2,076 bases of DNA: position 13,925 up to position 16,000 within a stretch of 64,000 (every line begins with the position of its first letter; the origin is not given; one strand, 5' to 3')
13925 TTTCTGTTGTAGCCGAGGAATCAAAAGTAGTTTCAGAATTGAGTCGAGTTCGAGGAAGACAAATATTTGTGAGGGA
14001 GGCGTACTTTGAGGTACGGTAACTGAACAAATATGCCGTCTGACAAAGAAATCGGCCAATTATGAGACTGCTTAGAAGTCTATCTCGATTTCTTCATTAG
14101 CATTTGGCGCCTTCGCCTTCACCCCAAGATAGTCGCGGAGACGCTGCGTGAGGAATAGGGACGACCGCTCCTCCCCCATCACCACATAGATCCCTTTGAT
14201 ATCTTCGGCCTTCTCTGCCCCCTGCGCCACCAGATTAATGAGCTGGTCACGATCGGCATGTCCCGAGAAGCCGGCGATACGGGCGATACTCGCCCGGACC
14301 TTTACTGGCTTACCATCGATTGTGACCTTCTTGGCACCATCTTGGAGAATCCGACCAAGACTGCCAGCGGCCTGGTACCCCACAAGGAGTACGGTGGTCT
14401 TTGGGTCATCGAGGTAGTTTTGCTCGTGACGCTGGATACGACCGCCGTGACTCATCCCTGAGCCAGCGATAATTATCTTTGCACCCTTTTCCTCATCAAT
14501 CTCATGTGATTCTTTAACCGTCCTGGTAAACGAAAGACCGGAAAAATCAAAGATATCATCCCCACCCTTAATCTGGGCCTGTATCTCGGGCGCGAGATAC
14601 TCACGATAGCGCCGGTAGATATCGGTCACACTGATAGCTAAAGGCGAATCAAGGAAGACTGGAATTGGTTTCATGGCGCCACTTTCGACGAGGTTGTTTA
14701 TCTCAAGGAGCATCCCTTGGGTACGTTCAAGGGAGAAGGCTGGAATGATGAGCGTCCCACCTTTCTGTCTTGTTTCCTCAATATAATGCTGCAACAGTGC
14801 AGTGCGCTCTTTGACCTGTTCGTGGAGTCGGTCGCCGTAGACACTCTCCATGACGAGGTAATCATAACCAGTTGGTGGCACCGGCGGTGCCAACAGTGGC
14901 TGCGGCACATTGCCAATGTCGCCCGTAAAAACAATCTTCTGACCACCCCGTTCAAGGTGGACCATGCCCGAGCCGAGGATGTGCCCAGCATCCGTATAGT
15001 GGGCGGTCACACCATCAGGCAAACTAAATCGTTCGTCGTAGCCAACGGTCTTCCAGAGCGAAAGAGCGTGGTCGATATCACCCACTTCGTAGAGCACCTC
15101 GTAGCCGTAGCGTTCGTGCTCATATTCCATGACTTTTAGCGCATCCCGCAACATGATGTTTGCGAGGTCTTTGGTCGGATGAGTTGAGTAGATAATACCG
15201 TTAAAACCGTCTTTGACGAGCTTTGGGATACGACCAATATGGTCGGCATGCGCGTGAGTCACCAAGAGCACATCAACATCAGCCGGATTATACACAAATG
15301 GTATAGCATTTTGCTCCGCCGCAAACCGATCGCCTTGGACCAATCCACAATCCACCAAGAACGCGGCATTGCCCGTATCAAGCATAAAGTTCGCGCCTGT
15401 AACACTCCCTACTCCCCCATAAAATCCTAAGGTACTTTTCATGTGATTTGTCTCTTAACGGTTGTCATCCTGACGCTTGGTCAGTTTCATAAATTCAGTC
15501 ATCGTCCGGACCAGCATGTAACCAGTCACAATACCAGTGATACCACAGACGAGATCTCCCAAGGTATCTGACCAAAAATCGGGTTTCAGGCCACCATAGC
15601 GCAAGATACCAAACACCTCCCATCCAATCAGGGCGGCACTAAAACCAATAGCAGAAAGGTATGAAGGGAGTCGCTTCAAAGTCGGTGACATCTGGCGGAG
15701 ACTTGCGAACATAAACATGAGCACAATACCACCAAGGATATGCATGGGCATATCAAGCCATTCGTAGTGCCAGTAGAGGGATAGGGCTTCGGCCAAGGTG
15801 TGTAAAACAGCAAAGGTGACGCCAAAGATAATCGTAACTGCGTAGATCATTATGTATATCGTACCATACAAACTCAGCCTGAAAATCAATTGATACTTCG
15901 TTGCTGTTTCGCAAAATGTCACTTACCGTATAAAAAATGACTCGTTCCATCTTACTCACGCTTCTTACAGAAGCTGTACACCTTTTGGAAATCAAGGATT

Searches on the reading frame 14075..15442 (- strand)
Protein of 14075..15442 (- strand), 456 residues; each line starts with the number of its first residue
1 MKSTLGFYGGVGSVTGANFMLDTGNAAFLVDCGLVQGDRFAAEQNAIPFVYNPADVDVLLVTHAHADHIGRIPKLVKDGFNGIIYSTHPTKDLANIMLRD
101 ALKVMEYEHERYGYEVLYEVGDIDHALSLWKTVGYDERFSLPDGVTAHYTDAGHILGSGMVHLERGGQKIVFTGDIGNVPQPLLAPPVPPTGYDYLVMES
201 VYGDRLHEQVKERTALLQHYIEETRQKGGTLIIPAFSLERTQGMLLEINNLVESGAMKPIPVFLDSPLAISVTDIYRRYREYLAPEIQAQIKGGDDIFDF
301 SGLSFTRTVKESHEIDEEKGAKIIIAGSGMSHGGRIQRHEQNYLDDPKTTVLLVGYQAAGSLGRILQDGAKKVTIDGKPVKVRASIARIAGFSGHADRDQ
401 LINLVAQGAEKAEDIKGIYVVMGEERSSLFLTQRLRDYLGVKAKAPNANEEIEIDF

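Call 47: search_protein_families(library=pfam, proteins=[window:14075-15442:-], max_evalue=1)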
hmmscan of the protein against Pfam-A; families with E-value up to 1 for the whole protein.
window:14075-15442:- (456 aa): 8 families
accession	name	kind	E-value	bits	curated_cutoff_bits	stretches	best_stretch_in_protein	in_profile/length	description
PF10996.14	Beta-Casp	-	8.7e-33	113.8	27.7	1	241-365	1-119/120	Beta-Casp domain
PF00753.33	Lactamase_B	-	1.1e-14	55.3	22.7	1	19-197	9-174/196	Metallo-beta-lactamase superfamily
PF16661.11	Lactamase_B_6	-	1.5e-12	47.7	27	1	21-175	2-161/193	Metallo-beta-lactamase superfamily domain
PF07521.17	RMMBL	-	1.1e-10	41.7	21.6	1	380-446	2-63/63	Zn-dependent metallo-hydrolase RNA specificity domain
PF12706.13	Lactamase_B_2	-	3.9e-07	30.3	27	1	28-182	3-149/200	Beta-lactamase superfamily domain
PF23023.1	Anti-Pycsar_Apyc1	-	0.071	13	50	1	25-74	29-72/250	Anti-Pycsar protein Apyc1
PF13483.12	Lactamase_B_3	-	0.091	13.2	24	1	16-70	7-51/160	Beta-lactamase superfamily domain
PF05488.18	PAAR_motif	-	0.17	12.6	27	1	327-380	2-55/70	PAAR motif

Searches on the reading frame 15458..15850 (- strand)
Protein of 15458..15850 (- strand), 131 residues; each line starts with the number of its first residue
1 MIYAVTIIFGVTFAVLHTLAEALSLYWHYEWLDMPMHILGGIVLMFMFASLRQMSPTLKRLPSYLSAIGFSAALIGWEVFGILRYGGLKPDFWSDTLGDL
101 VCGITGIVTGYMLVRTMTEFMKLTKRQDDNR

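Call 47: search_protein_families(library=pfam, proteins=[window:15458-15850:-], max_evalue=1)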
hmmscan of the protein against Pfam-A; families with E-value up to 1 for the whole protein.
window:15458-15850:- (131 aa): 2 families
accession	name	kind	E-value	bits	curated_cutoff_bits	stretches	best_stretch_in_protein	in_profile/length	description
PF25487.1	ETR1_N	-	0.15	12.8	27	0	89-123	63-97/97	Ethylene receptor 1-like, N-terminal domain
PF13796.11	Sensor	-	0.21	12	28.2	0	6-123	104-156/162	Putative sensor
